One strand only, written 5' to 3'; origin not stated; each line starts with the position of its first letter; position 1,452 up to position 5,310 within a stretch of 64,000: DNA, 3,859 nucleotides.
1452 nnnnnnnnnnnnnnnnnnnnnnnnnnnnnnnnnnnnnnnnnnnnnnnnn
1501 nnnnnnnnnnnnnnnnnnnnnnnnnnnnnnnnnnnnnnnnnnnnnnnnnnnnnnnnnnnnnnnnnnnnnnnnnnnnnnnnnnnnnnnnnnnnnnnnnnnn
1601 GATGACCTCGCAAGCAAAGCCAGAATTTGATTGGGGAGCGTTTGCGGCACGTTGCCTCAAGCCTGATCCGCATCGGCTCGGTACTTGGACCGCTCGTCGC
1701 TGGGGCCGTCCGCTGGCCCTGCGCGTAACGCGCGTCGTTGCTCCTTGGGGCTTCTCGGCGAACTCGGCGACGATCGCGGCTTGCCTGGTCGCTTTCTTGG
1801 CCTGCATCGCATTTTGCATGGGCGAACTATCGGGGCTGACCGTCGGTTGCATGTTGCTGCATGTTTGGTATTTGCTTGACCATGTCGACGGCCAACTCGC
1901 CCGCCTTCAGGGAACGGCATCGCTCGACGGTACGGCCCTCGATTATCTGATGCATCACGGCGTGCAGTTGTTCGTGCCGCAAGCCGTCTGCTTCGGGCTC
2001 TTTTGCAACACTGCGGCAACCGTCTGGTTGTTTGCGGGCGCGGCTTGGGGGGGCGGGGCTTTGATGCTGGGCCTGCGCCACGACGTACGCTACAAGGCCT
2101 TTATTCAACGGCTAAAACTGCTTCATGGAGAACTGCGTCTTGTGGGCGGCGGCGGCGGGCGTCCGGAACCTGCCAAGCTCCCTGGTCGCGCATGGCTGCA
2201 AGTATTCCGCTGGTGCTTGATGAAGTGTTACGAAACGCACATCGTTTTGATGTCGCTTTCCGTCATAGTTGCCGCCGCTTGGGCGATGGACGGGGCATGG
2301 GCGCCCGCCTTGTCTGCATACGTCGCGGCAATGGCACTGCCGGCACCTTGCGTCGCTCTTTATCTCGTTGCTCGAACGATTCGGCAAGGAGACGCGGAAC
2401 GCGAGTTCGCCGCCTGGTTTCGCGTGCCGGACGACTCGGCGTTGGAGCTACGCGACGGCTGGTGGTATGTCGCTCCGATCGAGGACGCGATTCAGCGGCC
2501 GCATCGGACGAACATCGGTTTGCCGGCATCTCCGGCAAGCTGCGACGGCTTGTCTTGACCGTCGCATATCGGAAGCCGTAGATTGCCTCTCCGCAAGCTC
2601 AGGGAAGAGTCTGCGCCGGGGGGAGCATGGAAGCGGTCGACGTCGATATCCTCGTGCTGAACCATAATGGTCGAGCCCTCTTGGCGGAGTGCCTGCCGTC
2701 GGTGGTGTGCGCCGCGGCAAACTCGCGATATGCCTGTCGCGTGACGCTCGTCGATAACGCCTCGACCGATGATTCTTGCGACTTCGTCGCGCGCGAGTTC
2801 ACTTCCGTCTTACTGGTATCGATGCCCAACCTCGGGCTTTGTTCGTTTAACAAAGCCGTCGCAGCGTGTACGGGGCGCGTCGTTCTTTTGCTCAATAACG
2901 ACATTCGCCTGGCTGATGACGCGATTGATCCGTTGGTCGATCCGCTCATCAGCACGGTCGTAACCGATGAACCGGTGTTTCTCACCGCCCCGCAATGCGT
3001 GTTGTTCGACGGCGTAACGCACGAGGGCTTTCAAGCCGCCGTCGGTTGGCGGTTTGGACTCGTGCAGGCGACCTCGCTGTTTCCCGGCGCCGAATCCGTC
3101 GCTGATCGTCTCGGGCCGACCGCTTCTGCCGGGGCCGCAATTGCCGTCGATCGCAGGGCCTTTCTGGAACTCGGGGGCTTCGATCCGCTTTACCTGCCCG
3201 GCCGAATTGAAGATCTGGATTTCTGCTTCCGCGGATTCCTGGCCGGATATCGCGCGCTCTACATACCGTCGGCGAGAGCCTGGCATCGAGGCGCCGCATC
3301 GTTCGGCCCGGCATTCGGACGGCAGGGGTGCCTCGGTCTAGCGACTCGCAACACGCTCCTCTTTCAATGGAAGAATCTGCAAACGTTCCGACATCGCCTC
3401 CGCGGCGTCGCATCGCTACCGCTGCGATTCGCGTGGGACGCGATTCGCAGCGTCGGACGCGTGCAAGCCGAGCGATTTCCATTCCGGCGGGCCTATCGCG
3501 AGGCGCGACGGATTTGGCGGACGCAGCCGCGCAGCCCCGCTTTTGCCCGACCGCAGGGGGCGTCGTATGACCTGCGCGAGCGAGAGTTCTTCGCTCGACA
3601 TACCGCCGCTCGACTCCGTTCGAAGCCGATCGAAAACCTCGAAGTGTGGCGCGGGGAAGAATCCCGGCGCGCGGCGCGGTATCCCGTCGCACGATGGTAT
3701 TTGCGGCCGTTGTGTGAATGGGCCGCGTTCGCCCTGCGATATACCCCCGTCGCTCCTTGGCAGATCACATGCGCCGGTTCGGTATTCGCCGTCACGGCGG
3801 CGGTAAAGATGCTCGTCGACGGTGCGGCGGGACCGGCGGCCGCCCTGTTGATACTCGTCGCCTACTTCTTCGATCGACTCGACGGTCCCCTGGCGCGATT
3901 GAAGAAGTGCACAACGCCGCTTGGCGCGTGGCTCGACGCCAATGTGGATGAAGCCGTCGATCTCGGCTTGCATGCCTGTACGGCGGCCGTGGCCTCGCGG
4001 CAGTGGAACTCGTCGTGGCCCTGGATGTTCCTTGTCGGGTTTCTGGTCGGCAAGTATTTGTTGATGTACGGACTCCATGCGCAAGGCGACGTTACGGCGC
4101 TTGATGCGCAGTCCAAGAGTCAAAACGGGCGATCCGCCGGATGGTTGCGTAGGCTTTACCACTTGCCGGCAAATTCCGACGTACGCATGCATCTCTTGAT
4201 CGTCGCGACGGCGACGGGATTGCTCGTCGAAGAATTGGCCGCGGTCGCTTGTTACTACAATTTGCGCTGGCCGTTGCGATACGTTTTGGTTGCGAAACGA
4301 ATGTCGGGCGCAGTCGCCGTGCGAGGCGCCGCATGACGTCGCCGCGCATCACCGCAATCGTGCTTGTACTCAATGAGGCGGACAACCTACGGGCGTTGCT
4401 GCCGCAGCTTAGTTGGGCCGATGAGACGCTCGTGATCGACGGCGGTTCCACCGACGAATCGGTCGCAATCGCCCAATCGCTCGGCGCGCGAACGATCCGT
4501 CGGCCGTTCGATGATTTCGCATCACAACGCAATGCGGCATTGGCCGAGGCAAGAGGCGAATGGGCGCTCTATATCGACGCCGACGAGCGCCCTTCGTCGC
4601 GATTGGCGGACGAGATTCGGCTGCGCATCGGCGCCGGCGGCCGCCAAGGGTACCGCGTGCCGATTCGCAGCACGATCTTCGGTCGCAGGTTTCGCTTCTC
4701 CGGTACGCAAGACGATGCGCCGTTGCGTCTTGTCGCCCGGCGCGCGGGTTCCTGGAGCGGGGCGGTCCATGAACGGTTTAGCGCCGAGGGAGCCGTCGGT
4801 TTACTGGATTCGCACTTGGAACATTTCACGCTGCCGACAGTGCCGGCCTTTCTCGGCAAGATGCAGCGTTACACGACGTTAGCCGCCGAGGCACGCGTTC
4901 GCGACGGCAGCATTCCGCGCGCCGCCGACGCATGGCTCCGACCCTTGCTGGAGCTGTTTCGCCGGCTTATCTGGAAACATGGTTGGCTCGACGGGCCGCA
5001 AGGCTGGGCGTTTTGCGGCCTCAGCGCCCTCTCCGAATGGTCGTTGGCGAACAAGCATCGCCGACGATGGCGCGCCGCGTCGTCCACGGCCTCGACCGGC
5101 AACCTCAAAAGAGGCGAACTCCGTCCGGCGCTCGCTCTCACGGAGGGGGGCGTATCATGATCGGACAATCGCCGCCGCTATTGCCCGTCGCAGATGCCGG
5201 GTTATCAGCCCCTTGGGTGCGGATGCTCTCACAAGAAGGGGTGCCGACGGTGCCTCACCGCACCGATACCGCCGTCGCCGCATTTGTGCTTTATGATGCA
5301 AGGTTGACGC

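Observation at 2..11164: Translationally coupled envelope-glycan operon built around CDP-alcohol phosphotransferase chemistry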

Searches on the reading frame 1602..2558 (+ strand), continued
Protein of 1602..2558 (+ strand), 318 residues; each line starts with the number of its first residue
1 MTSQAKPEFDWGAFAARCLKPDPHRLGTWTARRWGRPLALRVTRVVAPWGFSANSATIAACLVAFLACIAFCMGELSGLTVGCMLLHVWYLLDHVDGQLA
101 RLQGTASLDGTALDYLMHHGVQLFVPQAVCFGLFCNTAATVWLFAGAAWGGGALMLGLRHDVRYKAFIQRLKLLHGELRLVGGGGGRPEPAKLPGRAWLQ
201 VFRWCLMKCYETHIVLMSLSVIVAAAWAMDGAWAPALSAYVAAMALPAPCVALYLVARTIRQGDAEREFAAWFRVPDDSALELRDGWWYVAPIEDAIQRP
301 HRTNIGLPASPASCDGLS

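Call 82: find_encoding_contigs(protein=P0310, flank=8000, max_places=1)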
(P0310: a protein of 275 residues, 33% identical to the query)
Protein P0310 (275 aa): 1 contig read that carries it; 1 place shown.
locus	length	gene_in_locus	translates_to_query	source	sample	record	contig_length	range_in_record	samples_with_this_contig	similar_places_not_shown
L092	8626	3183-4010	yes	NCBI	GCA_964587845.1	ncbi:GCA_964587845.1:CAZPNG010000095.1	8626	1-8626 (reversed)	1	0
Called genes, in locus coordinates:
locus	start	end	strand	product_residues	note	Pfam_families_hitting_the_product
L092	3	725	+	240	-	?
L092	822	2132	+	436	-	PF00535:Glycos_transf_2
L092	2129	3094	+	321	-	PF13641:Glyco_tranf_2_3, PF00535:Glycos_transf_2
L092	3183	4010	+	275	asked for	PF01066:CDP-OH_P_transf (weak)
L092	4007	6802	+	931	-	PF04932:Wzy_C (faint)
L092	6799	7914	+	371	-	PF02350:Epimerase_2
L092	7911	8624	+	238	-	?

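Call 88: search_protein_families(library=pfam, proteins=[L091:5105-6562:+, L091:8836-9702:+, L092:4007-6799:+], max_evalue=0.0001)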
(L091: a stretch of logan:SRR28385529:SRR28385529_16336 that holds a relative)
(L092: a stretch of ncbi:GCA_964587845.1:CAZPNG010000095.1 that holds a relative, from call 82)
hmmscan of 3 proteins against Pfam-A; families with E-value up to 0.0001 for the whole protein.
L091:5105-6562:+ (486 aa): 0 families

L091:8836-9702:+ (289 aa): 4 families
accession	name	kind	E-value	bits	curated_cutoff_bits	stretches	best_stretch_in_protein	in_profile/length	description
PF00534.26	Glycos_transf_1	-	2.2e-26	92.9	26.4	1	172-286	10-123/172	Glycosyl transferases group 1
PF13692.12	Glyco_trans_1_4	-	5.7e-20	72.5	27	1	178-287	2-108/142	Glycosyl transferases group 1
PF13439.12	Glyco_transf_4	-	5.3e-11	43.3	28.5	1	50-152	53-163/170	Glycosyltransferase Family 4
PF13579.12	Glyco_trans_4_4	-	5.2e-05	24.1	29.7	1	85-153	94-157/158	Glycosyl transferase 4-like domain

L092:4007-6799:+ (931 aa): 1 family
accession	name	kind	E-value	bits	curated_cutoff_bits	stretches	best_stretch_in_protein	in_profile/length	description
PF04932.20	Wzy_C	-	2.6e-07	31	31.7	1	249-395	3-146/149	O-Antigen ligase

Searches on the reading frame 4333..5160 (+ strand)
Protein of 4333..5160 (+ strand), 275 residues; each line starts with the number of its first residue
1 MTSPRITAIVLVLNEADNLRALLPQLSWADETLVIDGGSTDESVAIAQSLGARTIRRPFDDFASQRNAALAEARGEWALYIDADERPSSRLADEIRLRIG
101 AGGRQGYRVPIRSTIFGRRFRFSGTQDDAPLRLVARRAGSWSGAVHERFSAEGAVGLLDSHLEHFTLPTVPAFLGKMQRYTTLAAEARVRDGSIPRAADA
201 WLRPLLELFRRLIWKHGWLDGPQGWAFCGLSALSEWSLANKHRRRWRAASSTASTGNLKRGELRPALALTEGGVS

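Call 5: search_protein_families(library=pfam, proteins=[window:4333-5160:+], max_evalue=0.01)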
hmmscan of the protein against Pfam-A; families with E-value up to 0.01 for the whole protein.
window:4333-5160:+ (275 aa): 2 families
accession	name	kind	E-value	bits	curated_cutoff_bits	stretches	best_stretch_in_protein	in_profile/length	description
PF00535.33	Glycos_transf_2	-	6.9e-14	52.6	23.3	1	8-88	2-92/168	Glycosyl transferase family 2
PF13704.12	Glyco_tranf_2_4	-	0.00072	20.4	27.5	1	27-85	16-82/98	Glycosyl transferase family 2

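Call 6: search_protein_families(library=ncbifam, proteins=[window:4333-5160:+], max_evalue=0.01)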
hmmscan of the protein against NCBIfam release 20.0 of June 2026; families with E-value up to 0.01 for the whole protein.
window:4333-5160:+ (275 aa): 7 families
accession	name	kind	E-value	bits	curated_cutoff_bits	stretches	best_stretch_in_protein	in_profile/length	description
TIGR04283.1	glyco_like_mftF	equivalog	3.6e-14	52.9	182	1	7-100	2-98/221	TIGR04283 family arsenosugar biosynthesis glycosyltransferase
TIGR04195.1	S_glycosyl_SunS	equivalog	2.4e-06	26.6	350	1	3-85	56-142/421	SunS family peptide S-glycosyltransferase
TIGR03965.1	mycofact_glyco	equivalog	2.8e-05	23.2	280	1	4-90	74-170/467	mycofactocin biosynthesis glycosyltransferase MftF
NF007482.0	PRK10073.1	equivalog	0.00016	20.8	423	1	4-86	6-97/334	glycosyltransferase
TIGR04182.1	glyco_TIGR04182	equivalog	0.0003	20.3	325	1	7-86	3-84/293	S-layer glycoprotein N-glycosyltransferase AglJ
NF010496.0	PRK13915.1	equivalog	0.00058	19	262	1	19-57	53-91/307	glucosyl-3-phosphoglycerate synthase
NF041875.1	EPS_EpsD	equivalog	0.0042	16.5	370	1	30-91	31-96/325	exopolysaccharide biosynthesis glycosyltransferase EpsD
